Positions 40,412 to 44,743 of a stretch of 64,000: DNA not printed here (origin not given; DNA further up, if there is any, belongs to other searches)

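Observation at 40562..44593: In-frame fusion of carbamoyl-phosphate synthase large subunit with diaminopimelate epimerase (CarB::DapF)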

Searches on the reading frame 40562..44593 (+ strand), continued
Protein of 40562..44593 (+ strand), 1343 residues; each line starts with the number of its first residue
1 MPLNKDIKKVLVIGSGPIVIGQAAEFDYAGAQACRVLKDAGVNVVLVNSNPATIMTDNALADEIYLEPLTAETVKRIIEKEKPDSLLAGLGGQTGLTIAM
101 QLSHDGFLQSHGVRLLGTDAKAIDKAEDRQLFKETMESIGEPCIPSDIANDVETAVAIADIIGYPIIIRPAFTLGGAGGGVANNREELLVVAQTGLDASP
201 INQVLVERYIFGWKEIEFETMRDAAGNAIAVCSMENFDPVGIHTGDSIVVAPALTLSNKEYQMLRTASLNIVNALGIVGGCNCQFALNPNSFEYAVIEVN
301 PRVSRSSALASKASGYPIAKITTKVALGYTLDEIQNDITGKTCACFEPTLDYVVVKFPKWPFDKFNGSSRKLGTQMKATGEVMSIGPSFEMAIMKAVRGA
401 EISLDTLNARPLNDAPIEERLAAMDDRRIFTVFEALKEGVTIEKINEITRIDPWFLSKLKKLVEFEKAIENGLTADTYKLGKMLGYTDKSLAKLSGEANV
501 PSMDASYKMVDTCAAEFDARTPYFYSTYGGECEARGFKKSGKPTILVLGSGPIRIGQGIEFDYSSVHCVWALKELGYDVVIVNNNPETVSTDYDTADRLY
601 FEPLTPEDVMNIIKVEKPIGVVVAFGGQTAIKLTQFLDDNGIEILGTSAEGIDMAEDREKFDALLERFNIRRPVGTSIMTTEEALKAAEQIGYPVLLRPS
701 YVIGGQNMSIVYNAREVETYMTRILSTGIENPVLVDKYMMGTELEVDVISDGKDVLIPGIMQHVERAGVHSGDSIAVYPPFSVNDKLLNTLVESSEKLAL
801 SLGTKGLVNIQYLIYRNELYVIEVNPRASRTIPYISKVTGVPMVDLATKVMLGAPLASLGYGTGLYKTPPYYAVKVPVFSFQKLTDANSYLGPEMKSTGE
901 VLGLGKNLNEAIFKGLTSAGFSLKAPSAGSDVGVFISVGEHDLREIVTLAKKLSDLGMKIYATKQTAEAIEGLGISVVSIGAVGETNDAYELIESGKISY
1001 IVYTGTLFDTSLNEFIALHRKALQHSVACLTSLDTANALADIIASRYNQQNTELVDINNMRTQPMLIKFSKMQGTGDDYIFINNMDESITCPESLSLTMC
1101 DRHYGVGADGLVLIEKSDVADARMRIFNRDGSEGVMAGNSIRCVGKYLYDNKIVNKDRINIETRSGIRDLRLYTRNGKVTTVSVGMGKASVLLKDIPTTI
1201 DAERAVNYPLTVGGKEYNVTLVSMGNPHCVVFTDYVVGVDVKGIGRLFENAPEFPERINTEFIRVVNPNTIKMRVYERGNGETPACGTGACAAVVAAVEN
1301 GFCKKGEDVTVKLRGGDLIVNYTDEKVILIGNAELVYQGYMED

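Call 31: search_protein_representatives(protein=window:40994-44593:+)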
Query: 1199 residues. Proteins with E-value up to 0.001 (for the whole library): 46916; up to 1e-10: 27966; up to 1e-30: 7106. The best 150 are listed.
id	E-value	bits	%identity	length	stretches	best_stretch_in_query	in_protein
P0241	0.0e+00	1666.6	59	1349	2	1-1198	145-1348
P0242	0.0e+00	1346.0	61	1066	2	1-916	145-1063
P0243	0.0e+00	1160.5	53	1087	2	15-920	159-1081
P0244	0.0e+00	1077.1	51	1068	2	3-914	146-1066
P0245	0.0e+00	1036.1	58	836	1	361-1198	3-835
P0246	3.3e-296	1002.1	49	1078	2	2-897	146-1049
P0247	1.1e-291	987.1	48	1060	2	1-899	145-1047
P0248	3.7e-290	982.1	51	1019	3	361-898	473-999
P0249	9.1e-289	977.5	49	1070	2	3-907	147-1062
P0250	2.4e-287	972.7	50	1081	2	6-892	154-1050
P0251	2.6e-284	962.7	57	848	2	1-685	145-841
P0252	4.3e-284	962.0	51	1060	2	4-779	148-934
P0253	4.4e-279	945.4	48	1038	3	360-918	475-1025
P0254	1.6e-272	923.7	48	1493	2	14-912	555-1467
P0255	6.8e-271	918.3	47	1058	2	1-893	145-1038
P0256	7.2e-270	914.9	46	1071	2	4-913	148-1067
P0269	1.1e-247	841.5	43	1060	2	3-894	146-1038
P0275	2.7e-240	817.0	43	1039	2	4-899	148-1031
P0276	4.7e-240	816.1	44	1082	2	20-896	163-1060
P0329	1.6e-205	701.8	42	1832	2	12-822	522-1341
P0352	6.8e-199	679.8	41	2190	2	12-894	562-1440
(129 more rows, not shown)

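Call 35: find_encoding_contigs(protein=P0242, flank=6000, max_places=4)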
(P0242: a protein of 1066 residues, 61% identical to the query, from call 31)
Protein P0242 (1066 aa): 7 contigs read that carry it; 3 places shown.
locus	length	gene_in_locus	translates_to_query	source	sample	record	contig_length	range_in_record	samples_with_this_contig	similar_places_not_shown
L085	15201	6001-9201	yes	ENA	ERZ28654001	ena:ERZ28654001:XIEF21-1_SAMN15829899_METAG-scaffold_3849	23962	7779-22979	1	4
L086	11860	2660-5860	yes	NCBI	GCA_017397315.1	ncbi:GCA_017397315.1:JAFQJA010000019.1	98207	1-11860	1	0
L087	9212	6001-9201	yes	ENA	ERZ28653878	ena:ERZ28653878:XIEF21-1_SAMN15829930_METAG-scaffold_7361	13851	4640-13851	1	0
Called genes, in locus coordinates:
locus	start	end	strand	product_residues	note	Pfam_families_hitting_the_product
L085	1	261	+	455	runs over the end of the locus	PF02614:UxaC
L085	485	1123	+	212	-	PF00300:His_Phos_1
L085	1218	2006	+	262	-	PF01012:ETF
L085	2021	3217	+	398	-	PF01012:ETF, PF00766:ETF_alpha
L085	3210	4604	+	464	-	PF01565:FAD_binding_4, PF02913:FAD-oxidase_C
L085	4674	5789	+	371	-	PF05636:HIGH_NTase1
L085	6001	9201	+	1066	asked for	PF25596:CPSase_L_D1, PF02786:CPSase_L_D2, PF02787:CPSase_L_D3, PF25596:CPSase_L_D1, PF02655:ATP-grasp_3, PF02786:CPSase_L_D2, PF15632:ATPgrasp_Ter, PF02142:MGS, +5 more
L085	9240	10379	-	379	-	PF02350:Epimerase_2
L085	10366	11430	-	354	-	PF00953:Glycos_transf_4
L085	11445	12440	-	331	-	PF00579:tRNA-synt_1b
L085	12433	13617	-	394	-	PF00155:Aminotran_1_2, PF12897:Asp_aminotransf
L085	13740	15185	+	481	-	PF00749:tRNA-synt_1c, PF19269:Anticodon_2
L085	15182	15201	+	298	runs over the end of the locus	PF01156:IU_nuc_hydro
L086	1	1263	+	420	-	PF01565:FAD_binding_4, PF02913:FAD-oxidase_C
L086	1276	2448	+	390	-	PF05636:HIGH_NTase1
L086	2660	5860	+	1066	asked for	PF25596:CPSase_L_D1, PF02786:CPSase_L_D2, PF02787:CPSase_L_D3, PF25596:CPSase_L_D1, PF02655:ATP-grasp_3, PF02786:CPSase_L_D2, PF15632:ATPgrasp_Ter, PF02142:MGS, +5 more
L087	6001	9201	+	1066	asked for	PF25596:CPSase_L_D1, PF02786:CPSase_L_D2, PF02787:CPSase_L_D3, PF25596:CPSase_L_D1, PF02655:ATP-grasp_3, PF02786:CPSase_L_D2, PF15632:ATPgrasp_Ter, PF02142:MGS, +5 more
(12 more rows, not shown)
